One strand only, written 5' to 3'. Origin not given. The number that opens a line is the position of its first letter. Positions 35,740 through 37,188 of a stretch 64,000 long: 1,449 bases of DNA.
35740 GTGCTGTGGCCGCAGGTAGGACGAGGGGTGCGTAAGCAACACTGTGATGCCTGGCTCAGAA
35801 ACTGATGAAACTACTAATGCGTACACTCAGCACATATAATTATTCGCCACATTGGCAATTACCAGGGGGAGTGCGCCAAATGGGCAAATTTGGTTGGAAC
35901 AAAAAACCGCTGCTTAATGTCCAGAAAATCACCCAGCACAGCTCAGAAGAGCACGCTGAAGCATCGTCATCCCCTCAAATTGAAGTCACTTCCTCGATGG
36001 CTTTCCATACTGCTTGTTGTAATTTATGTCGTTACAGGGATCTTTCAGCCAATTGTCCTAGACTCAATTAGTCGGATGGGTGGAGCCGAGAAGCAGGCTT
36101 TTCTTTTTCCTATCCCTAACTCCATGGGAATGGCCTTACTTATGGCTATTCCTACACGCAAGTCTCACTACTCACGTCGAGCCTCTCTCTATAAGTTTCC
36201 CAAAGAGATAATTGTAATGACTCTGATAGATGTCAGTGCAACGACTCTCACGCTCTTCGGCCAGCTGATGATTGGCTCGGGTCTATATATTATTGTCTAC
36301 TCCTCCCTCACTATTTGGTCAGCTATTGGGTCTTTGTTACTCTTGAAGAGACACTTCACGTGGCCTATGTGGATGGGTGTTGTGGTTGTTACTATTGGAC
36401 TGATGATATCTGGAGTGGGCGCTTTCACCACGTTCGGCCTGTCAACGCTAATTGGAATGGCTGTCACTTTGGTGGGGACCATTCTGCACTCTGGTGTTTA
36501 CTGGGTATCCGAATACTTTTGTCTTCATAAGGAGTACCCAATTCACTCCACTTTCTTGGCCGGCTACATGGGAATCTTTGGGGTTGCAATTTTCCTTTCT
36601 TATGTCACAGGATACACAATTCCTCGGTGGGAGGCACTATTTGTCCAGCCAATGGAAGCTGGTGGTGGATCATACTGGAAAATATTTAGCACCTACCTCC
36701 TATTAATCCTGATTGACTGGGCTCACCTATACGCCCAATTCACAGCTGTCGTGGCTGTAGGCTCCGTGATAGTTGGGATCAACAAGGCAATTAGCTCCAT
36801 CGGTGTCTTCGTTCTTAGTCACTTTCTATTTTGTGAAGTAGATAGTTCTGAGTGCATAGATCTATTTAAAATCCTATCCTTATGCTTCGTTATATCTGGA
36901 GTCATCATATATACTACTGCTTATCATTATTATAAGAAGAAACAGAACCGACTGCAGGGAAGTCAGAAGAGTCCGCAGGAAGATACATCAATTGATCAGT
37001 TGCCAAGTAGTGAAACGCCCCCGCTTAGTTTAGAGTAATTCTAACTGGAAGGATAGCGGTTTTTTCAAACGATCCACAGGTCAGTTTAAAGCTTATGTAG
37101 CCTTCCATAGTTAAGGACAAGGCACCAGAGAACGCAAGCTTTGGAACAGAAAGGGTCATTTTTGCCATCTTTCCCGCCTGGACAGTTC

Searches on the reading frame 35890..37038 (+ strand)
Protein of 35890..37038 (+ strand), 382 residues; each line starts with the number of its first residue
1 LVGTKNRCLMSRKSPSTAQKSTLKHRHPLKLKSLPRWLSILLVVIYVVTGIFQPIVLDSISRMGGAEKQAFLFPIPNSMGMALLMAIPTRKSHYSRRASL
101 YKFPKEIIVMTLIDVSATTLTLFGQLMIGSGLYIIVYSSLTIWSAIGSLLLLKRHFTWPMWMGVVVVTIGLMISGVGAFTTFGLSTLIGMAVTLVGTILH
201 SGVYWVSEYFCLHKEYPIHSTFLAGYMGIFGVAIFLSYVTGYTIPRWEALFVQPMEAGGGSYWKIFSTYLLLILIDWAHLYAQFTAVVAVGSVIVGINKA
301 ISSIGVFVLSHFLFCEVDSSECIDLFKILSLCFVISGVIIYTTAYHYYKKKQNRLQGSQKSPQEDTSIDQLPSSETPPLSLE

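Call 6: search_protein_families(library=pfam, proteins=[window:35890-37038:+], max_evalue=0.01)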
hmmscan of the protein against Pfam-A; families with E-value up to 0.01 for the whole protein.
window:35890-37038:+ (382 aa): 0 families

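Call 11: find_encoding_contigs(protein=window:35917-37038:+, flank=10000, max_places=10)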
Protein window:35917-37038:+ (373 aa): 23 contigs read that carry it; 5 places shown.
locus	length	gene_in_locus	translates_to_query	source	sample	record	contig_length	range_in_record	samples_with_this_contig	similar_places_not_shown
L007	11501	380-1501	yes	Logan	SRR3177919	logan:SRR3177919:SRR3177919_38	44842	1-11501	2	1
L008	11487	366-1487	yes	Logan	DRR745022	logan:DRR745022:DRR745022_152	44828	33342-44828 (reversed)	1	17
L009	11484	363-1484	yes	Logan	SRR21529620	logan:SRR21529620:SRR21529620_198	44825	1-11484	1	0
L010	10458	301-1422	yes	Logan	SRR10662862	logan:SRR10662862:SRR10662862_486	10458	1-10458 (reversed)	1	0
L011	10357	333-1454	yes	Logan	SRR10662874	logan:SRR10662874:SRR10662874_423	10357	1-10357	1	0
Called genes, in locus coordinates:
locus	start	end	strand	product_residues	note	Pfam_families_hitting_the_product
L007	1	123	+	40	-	?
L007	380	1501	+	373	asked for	-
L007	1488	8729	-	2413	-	PF24771:Ig_CFAP74_1st, PF24798:Ig-CFAP74_4th (faint)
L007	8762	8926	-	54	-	-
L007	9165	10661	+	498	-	-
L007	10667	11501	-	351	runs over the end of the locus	PF13177:DNA_pol3_delta2, PF13191:AAA_16 (weak), PF13604:AAA_30 (faint), PF13245:AAA_19 (faint), PF00004:AAA, PF13401:AAA_22 (weak)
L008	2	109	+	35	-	?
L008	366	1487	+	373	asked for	-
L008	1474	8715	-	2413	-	PF24771:Ig_CFAP74_1st, PF24798:Ig-CFAP74_4th (faint)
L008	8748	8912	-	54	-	-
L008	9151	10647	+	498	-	-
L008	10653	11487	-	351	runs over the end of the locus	PF13177:DNA_pol3_delta2, PF13191:AAA_16 (weak), PF13604:AAA_30 (faint), PF13245:AAA_19 (faint), PF00004:AAA, PF13401:AAA_22 (weak)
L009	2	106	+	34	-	?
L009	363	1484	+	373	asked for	-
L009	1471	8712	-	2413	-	PF24771:Ig_CFAP74_1st, PF24798:Ig-CFAP74_4th (faint)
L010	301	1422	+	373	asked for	-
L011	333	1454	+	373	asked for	-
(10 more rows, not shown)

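Call 67: search_protein_families(library=pfam, proteins=[L013:8060-9346:-, L024:1371-2087:-], max_evalue=0.01)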
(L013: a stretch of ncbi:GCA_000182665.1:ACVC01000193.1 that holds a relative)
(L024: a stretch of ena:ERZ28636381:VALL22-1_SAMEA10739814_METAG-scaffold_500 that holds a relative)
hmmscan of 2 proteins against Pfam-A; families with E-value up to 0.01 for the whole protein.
L013:8060-9346:- (428 aa): 2 families
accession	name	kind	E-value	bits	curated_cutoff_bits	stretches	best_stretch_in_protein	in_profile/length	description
PF03302.18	VSP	-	6.3e-79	266.1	31.4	2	53-298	1-248/397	Giardia variant-specific surface protein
PF05808.16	Podoplanin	-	0.0049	17.6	30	1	365-416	71-121/135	Podoplanin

L024:1371-2087:- (238 aa): 1 family
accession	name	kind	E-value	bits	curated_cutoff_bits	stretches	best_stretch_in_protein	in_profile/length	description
PF13891.11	zf-C3Hc3H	-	0.00011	22.8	27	1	75-132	1-61/62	Potential DNA-binding domain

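Call 82: search_protein_families(library=pfam, proteins=[L016:3196-3621:-], max_evalue=0.001)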
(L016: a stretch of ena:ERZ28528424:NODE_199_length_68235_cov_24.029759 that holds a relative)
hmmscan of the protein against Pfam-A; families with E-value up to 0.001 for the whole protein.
L016:3196-3621:- (141 aa): 1 family
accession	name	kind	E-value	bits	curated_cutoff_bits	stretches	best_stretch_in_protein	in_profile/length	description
PF03302.18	VSP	-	9.3e-23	81.2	31.4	1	6-141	256-397/397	Giardia variant-specific surface protein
